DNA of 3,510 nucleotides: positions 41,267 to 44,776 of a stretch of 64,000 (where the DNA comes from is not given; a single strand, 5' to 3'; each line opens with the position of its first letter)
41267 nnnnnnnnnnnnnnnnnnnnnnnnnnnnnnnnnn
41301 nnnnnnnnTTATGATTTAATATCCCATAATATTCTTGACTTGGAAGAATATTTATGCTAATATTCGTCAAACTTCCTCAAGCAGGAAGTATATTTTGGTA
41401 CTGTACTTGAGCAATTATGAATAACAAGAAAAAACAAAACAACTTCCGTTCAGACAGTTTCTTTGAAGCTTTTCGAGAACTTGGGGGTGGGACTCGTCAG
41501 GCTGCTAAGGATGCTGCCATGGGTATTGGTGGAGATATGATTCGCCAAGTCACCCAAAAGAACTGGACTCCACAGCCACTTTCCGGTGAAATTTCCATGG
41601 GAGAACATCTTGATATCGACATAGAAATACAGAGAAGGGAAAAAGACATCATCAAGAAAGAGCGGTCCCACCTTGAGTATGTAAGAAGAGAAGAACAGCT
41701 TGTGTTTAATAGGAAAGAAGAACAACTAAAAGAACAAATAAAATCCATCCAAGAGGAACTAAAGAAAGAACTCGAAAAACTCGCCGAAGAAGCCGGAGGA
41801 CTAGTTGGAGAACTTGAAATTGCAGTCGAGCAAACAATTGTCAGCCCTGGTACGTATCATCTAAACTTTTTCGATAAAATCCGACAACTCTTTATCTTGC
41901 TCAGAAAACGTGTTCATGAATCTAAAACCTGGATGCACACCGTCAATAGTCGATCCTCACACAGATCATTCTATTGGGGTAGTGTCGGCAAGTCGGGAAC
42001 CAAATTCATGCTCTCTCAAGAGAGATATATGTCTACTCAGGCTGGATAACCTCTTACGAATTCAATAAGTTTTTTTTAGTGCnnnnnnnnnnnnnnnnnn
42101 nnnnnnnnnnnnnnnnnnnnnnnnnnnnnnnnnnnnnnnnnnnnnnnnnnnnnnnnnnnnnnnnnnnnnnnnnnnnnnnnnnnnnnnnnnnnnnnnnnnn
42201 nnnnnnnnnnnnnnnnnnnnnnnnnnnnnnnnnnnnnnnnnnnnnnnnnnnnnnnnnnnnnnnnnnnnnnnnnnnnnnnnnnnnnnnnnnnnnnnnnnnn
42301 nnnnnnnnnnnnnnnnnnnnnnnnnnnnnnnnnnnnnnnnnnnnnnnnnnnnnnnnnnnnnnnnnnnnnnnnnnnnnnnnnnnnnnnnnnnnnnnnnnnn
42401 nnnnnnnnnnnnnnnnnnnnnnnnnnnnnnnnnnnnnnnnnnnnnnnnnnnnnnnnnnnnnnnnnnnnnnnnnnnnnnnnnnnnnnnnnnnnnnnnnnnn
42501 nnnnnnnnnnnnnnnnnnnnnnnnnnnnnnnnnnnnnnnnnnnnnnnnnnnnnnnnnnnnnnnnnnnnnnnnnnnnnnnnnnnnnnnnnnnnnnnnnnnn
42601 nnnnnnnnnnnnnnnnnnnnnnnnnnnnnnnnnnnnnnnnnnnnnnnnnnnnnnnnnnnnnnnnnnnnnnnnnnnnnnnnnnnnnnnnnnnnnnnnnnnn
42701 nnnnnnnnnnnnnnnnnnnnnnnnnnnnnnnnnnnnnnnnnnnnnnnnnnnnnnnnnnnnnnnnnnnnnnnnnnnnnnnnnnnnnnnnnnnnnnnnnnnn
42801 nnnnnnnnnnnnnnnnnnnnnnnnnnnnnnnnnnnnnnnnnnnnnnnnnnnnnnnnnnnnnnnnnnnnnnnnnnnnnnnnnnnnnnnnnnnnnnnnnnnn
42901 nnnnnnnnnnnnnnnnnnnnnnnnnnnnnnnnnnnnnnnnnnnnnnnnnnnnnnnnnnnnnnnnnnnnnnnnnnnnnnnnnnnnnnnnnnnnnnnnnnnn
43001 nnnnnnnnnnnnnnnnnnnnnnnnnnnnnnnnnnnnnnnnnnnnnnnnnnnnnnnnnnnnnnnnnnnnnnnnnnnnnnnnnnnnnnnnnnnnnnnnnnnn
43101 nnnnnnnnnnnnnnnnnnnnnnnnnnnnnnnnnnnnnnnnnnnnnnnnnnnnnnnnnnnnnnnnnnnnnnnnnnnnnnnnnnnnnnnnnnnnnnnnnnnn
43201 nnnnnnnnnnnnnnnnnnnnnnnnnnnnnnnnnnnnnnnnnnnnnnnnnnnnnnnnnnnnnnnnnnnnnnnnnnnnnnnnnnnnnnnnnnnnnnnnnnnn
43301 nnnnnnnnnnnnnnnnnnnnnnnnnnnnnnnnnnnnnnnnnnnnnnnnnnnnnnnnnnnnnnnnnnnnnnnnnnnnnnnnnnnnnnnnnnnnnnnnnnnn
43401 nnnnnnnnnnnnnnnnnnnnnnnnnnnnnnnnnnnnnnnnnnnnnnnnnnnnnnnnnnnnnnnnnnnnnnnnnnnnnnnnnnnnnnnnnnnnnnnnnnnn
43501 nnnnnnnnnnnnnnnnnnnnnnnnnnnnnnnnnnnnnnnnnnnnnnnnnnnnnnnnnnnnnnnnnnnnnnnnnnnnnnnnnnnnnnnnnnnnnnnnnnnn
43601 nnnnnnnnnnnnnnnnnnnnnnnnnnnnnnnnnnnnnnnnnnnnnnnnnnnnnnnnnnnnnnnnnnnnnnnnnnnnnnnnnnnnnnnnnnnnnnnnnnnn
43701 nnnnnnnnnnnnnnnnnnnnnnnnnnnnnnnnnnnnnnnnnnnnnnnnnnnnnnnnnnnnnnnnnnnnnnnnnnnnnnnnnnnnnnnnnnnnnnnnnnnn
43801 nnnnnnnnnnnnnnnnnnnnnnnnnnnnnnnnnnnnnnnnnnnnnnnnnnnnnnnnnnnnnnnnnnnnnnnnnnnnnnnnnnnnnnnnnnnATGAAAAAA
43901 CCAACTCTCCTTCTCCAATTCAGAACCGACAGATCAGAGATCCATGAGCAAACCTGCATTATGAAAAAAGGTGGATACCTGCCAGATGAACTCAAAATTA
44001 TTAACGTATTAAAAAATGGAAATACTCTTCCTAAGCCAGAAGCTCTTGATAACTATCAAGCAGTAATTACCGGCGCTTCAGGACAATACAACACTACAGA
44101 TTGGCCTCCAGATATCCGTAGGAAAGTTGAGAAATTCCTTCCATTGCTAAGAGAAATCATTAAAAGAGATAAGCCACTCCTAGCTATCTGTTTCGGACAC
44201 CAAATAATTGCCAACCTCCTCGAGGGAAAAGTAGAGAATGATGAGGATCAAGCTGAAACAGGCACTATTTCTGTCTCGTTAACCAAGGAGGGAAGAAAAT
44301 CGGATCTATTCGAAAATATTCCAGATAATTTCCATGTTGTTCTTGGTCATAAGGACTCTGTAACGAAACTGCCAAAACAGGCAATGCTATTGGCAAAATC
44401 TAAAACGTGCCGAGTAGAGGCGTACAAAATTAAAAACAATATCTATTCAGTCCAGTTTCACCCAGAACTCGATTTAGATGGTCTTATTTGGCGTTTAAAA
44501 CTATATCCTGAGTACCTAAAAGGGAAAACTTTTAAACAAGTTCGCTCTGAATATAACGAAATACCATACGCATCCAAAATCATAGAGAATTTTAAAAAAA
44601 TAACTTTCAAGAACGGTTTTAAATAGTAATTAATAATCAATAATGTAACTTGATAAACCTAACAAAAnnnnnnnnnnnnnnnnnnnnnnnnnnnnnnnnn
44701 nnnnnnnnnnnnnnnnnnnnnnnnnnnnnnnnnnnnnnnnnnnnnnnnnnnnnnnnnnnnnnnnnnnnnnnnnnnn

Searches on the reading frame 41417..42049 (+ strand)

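Call 72: search_protein_families(library=pfam, proteins=[window:41417-42049:+])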
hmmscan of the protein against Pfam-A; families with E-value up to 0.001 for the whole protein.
window:41417-42049:+ (210 aa): 1 family
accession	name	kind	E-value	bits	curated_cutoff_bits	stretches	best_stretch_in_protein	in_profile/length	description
PF18904.5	DUF5660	-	9.5e-32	109.9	24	1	100-210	2-109/109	Domain of unknown function (DUF5660)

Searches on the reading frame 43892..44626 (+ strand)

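Call 72: search_protein_families(library=pfam, proteins=[window:43892-44626:+])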
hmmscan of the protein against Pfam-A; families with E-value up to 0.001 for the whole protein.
window:43892-44626:+ (244 aa): 2 families
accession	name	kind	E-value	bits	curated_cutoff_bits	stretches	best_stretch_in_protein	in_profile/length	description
PF00117.34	GATase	-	1.4e-22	80.8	22.8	1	75-194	54-174/190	Glutamine amidotransferase class-I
PF07722.19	Peptidase_C26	-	1.3e-11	45.1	20.5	1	83-192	95-219/219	Peptidase C26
